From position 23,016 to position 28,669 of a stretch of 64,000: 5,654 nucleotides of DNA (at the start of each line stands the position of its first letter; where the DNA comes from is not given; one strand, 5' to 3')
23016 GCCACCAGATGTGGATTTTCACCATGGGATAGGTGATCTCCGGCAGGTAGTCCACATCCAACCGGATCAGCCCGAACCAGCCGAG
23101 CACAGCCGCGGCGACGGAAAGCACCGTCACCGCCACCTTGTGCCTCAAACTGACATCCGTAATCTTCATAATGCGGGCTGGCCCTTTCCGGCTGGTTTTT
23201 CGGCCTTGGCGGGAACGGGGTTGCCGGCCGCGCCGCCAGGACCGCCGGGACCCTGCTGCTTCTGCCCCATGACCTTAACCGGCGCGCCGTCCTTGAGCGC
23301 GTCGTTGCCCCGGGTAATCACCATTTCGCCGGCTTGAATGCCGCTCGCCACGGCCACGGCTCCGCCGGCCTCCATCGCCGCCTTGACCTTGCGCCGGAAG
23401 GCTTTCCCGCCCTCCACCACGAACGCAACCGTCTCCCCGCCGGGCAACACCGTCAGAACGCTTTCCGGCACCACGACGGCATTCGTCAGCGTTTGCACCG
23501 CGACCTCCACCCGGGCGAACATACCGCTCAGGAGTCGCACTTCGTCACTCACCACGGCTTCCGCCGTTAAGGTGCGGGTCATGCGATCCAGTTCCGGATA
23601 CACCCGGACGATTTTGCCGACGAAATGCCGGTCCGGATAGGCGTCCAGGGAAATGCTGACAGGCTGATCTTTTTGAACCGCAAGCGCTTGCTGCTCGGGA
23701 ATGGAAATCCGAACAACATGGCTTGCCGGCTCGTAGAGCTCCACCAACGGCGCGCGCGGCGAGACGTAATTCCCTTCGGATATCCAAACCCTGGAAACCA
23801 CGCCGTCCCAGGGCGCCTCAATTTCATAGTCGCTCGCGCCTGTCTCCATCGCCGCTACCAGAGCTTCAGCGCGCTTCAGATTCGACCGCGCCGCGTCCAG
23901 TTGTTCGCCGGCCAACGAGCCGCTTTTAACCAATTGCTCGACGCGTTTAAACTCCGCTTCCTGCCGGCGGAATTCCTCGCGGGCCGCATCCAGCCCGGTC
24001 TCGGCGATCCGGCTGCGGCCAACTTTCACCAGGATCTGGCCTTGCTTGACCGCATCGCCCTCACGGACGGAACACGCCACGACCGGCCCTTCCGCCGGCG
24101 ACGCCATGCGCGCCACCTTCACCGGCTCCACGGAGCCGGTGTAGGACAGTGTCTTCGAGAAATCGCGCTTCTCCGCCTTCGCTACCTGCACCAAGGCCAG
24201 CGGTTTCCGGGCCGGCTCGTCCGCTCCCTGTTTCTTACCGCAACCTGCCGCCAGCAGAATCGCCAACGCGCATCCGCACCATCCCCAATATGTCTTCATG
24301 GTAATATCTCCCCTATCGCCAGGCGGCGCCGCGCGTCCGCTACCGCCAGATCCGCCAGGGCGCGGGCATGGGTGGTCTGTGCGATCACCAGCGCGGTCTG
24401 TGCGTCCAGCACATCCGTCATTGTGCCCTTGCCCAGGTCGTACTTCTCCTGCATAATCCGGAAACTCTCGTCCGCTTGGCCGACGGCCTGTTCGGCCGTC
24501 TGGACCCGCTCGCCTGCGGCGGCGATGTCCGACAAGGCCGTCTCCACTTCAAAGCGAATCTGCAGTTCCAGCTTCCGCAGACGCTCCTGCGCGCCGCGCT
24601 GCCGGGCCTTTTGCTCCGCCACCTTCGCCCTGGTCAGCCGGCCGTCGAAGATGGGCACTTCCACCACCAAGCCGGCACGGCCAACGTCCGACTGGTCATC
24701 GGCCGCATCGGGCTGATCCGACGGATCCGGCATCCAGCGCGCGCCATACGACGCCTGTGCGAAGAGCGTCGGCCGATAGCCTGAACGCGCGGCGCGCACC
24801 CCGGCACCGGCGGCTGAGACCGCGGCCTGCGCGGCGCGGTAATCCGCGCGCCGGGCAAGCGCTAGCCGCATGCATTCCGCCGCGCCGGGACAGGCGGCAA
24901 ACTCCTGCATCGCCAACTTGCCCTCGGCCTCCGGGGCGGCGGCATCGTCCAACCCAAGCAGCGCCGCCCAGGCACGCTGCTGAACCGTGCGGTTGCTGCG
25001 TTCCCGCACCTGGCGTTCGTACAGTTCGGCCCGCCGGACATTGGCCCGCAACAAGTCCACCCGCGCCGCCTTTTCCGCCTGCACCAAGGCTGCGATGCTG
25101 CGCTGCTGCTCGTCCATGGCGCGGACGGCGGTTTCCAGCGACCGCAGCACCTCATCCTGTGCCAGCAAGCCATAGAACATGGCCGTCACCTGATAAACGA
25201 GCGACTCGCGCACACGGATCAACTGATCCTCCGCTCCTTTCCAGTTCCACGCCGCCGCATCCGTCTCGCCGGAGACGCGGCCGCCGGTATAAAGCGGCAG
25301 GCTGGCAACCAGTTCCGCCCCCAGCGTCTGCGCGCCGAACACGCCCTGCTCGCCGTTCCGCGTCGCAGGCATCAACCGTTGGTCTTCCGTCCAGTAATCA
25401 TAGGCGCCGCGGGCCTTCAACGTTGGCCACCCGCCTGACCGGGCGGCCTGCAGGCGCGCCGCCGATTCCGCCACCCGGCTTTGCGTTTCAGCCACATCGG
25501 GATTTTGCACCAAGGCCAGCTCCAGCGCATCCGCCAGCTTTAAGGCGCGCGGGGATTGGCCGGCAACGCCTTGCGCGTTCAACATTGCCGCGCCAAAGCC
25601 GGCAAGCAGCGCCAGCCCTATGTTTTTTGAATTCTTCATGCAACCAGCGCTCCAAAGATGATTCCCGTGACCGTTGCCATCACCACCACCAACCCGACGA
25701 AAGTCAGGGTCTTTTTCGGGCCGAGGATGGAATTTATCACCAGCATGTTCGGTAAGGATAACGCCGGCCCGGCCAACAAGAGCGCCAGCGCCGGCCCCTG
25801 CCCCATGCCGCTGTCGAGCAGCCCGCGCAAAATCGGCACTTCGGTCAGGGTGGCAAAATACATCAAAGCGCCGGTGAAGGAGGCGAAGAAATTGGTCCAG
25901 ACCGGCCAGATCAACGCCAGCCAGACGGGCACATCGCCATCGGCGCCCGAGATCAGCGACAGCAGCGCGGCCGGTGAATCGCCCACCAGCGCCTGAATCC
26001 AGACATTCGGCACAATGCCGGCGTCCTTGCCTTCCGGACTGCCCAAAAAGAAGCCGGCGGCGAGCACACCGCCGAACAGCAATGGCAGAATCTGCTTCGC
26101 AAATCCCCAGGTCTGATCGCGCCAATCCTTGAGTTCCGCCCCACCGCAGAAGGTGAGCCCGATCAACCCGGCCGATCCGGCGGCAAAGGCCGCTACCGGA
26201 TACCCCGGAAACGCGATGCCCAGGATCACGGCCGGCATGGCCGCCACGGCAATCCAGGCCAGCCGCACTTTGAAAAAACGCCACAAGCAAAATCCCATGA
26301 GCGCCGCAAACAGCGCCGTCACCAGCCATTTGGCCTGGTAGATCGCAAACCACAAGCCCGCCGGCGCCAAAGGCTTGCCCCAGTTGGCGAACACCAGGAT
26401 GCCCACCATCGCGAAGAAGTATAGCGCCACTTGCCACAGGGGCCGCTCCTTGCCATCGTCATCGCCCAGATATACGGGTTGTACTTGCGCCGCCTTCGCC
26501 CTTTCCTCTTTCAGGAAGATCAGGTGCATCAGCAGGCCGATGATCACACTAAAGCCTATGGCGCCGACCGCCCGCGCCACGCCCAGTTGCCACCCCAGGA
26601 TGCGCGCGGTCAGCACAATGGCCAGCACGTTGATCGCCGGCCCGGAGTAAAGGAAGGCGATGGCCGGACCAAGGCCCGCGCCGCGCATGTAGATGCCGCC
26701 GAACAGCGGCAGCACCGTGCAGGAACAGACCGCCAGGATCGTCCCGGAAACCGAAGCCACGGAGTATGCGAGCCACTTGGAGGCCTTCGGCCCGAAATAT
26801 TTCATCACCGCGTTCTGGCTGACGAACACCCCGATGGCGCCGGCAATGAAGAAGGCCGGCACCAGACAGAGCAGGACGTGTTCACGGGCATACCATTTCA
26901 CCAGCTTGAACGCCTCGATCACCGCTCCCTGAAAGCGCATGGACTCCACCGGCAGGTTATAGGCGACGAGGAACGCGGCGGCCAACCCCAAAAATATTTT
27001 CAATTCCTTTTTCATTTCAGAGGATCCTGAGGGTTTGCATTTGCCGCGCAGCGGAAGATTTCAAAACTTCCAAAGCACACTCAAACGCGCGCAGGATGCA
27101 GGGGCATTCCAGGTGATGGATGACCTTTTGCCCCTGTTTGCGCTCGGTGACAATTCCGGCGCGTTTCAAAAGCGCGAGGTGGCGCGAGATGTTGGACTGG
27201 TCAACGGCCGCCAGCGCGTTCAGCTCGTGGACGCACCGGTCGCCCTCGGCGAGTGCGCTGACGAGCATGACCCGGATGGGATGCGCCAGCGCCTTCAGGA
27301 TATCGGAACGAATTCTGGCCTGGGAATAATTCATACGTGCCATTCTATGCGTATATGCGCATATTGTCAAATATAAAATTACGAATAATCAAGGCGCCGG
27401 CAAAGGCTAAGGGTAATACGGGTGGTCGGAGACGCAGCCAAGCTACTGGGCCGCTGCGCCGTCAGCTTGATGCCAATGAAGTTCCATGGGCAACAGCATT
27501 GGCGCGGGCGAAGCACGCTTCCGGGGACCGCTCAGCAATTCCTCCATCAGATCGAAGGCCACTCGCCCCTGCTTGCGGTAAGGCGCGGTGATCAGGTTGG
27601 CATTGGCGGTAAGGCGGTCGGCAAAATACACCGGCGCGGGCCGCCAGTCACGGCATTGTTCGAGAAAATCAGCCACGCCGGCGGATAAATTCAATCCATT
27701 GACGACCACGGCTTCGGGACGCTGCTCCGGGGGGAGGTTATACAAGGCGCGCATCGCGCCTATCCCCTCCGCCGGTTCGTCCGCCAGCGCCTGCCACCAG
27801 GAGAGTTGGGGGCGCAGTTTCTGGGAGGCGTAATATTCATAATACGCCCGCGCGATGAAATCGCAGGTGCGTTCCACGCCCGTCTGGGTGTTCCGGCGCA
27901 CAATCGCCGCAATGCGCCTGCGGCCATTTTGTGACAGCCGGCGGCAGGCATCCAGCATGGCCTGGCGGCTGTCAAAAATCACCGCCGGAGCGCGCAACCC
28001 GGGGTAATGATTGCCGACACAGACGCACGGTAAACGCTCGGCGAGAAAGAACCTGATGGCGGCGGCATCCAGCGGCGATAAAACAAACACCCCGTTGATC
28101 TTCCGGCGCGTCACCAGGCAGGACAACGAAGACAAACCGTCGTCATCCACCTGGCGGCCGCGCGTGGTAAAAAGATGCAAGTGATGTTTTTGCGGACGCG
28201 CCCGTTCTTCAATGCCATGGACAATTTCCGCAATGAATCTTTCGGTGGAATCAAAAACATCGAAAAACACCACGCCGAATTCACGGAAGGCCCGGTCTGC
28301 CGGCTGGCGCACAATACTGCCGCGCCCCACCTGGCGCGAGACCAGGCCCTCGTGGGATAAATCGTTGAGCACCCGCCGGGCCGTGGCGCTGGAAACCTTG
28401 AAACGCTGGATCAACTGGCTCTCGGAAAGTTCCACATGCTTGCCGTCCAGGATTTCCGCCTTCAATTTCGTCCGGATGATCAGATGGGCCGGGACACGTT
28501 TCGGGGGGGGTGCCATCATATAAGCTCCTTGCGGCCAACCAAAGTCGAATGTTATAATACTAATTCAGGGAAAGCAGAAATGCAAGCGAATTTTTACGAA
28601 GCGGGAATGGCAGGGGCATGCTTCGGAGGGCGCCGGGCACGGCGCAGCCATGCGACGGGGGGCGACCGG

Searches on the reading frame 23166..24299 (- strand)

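Call 29: search_protein_families(library=pfam, proteins=[window:23166-24299:-], max_evalue=0.001)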
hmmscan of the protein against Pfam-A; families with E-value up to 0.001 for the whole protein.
window:23166-24299:- (377 aa): 5 families
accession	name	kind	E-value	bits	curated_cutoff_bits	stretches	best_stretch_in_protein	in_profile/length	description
PF16576.10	HlyD_D23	-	1.4e-25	90.3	30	1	48-262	3-214/214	Barrel-sandwich domain of CusB or HlyD membrane-fusion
PF13437.12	HlyD_3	-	2.5e-17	64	22.2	1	160-257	2-104/106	HlyD family secretion protein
PF13533.13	Biotin_lipoyl_2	-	3.3e-07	30.4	29.8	1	64-91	2-29/32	Biotin-lipoyl like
PF00364.28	Biotin_lipoyl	-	7.8e-07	29.3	22.1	0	65-93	3-36/73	Biotin-requiring enzyme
PF00529.27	CusB_dom_1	-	0.00023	21.8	26.5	0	127-267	12-88/89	Cation efflux system protein CusB domain 1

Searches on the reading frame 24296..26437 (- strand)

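Call 29: search_protein_families(library=pfam, proteins=[window:24296-26437:-], max_evalue=0.001)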
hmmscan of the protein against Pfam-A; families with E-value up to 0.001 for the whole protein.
window:24296-26437:- (713 aa): 1 family
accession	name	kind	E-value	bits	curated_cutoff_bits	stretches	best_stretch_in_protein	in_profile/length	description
PF02321.23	OEP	-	3.4e-53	180.7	22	2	521-708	3-186/187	Outer membrane efflux protein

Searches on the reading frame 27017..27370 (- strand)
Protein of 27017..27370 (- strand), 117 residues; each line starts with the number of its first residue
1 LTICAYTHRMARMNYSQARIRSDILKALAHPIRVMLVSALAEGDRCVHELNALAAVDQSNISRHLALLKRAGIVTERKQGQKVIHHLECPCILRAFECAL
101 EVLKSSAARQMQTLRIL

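Call 30: search_protein_families(library=pfam, proteins=[window:27017-27370:-], max_evalue=0.001)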
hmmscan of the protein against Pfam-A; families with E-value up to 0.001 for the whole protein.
window:27017-27370:- (117 aa): 2 families
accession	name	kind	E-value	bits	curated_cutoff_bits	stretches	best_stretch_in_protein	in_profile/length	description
PF01022.26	HTH_5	-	2e-13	50.4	22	1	31-75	2-46/47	Bacterial regulatory protein, arsR family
PF12840.13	HTH_20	-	3.6e-07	30.5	27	1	28-77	1-51/51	Helix-turn-helix domain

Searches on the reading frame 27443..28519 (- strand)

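Call 29: search_protein_families(library=pfam, proteins=[window:27443-28519:-], max_evalue=0.001)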
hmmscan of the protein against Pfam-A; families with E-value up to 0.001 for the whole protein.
window:27443-28519:- (358 aa): 2 families
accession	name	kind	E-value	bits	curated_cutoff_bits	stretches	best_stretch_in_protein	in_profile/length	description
PF00392.27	GntR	-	7e-08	32.5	27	1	18-70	8-64/64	Bacterial regulatory proteins, gntR family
PF08220.18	HTH_DeoR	-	4e-06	26.9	21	1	30-66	14-50/57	DeoR-like helix-turn-helix domain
